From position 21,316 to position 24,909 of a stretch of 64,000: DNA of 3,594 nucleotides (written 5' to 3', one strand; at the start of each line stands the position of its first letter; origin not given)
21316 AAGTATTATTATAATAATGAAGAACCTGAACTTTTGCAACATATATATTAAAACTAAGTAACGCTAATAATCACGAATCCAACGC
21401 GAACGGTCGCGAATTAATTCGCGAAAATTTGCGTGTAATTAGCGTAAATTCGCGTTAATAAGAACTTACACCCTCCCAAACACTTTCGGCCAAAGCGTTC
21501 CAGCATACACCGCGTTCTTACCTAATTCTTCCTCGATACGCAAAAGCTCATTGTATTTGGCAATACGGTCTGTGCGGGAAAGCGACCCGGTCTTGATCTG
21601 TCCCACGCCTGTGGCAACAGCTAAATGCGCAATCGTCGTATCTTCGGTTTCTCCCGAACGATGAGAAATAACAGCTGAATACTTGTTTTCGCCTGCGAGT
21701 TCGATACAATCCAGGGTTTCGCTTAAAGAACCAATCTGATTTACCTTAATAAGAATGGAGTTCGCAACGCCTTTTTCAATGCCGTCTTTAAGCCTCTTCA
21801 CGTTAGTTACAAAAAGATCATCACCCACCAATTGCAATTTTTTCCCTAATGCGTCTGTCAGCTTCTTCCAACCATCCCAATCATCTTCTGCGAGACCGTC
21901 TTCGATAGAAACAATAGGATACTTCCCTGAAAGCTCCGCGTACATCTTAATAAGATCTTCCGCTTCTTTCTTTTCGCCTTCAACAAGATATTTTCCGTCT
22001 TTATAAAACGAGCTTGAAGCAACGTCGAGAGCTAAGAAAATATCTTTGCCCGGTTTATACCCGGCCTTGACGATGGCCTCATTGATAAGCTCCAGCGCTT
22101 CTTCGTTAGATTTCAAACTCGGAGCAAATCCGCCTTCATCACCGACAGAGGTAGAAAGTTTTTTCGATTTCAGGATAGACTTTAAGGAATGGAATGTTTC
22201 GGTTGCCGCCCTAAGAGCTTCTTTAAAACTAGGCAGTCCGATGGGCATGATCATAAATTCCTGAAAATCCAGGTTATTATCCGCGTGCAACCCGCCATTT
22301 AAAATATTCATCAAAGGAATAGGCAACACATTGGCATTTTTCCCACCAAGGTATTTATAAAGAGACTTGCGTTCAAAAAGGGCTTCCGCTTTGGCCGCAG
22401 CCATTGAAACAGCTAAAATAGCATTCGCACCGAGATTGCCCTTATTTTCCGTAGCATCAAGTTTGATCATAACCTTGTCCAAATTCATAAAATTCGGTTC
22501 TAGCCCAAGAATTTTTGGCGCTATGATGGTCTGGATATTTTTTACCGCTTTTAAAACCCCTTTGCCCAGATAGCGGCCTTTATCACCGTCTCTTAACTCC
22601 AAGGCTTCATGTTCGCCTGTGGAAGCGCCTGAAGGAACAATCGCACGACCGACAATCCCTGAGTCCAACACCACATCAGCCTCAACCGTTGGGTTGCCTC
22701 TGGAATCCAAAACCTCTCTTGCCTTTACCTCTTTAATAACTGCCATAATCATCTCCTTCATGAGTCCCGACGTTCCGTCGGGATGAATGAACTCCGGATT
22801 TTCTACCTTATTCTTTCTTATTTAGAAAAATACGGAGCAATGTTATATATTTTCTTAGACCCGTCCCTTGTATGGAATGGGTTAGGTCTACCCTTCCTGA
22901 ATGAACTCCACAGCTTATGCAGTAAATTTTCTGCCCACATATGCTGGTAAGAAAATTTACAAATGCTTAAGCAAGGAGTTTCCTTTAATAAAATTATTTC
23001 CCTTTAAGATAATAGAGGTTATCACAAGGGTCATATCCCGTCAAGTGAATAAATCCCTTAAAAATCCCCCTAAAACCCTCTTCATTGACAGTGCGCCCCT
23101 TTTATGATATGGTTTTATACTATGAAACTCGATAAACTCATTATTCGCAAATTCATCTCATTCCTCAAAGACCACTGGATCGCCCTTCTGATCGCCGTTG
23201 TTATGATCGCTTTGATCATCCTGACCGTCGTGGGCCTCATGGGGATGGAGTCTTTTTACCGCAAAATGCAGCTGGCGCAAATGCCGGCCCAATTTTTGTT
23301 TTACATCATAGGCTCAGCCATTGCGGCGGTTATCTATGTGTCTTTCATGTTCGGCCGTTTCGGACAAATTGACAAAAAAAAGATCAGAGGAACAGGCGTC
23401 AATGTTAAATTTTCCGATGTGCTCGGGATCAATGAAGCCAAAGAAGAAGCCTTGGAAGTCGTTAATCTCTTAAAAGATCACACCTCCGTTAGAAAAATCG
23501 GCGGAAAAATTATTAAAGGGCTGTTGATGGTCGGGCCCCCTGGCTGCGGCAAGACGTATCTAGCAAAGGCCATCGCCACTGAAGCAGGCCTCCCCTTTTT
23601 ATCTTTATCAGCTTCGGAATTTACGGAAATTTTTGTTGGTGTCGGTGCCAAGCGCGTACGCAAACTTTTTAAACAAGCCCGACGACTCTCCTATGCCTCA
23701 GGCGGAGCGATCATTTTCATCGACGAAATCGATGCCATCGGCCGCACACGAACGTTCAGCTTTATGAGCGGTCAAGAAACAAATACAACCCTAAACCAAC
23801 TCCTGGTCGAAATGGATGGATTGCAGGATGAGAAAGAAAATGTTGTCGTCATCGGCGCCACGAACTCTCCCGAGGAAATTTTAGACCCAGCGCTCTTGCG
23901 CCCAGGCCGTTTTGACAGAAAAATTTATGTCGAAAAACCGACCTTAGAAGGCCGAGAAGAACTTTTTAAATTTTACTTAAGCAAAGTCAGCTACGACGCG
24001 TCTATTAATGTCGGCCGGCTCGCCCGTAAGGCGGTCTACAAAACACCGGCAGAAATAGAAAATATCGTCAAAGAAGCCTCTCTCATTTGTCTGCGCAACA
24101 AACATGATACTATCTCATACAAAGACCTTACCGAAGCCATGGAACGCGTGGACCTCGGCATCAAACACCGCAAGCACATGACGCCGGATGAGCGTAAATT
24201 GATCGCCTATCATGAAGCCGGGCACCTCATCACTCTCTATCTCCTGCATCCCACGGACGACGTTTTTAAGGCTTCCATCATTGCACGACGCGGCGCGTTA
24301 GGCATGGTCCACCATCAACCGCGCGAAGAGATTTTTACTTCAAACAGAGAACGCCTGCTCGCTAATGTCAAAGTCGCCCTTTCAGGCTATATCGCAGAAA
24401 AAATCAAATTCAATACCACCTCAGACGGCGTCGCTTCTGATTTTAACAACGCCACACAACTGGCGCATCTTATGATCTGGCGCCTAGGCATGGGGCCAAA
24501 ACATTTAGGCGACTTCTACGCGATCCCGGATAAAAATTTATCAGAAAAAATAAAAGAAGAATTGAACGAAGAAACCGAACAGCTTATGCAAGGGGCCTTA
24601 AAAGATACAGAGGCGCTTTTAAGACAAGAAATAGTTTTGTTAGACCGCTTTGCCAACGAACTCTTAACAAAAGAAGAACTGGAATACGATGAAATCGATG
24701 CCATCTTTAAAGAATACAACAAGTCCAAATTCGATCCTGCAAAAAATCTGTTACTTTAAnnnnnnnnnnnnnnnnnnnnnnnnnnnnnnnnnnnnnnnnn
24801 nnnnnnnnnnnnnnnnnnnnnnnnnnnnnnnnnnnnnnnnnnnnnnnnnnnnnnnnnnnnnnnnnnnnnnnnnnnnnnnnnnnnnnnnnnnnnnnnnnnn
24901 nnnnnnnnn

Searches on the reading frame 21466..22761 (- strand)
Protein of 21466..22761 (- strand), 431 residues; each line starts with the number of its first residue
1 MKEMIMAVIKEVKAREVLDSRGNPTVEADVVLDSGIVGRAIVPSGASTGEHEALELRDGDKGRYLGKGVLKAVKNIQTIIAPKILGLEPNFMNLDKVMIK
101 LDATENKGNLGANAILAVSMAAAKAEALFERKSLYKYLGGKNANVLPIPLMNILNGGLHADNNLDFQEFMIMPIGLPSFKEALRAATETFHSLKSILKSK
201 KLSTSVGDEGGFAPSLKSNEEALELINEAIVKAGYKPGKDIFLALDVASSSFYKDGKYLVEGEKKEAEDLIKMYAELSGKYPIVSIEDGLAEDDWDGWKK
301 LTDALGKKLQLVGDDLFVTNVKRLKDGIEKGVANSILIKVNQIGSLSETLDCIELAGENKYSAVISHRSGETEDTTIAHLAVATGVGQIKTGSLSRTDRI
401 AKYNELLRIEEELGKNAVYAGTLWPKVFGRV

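Call 59: search_protein_families(library=pfam, proteins=[window:21466-22761:-], max_evalue=0.001)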
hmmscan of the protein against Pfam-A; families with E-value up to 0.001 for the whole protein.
window:21466-22761:- (431 aa): 3 families
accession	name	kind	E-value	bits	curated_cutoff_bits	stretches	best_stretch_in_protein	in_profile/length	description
PF00113.28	Enolase_C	-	3.9e-129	430.6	21.5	1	144-422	2-290/296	Enolase, C-terminal TIM barrel domain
PF03952.21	Enolase_N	-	5.5e-54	182.3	35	1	9-138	1-131/131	Enolase, N-terminal domain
PF13378.12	MR_MLE_C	-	2.3e-05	24.6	29.4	1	267-392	57-177/219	Enolase C-terminal domain-like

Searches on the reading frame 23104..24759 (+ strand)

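Call 59: search_protein_families(library=pfam, proteins=[window:23104-24759:+], max_evalue=0.001)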
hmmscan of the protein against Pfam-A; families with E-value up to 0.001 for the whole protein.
window:23104-24759:+ (551 aa): 9 families
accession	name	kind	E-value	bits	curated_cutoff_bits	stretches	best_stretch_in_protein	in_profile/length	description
PF00004.35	AAA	-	5.7e-42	143.7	21.2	1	140-277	1-130/131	ATPase family associated with various cellular activities (AAA)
PF01434.24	Peptidase_M41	-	9.9e-36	123.8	29.9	1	359-534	3-191/191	Peptidase family M41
PF07728.20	AAA_5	-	2.2e-07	31.4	22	1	140-265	2-136/139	AAA domain (dynein-related subfamily)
PF06068.19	TIP49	-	1.7e-06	27.9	23.8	1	105-173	25-88/347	TIP49 P-loop domain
PF17862.7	AAA_lid_3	-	1e-05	25.4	27.2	1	301-343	2-44/45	AAA+ lid domain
PF07724.20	AAA_2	-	1.4e-05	25.6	27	1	140-225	6-90/166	AAA domain (Cdc48 subfamily)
PF13401.12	AAA_22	-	0.00016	22.4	27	0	140-234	8-105/130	AAA domain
PF13207.12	AAA_17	-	0.00017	22.3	27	0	143-169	1-27/136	AAA domain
PF13173.12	AAA_14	-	0.00047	20.6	27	0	140-213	5-75/129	AAA domain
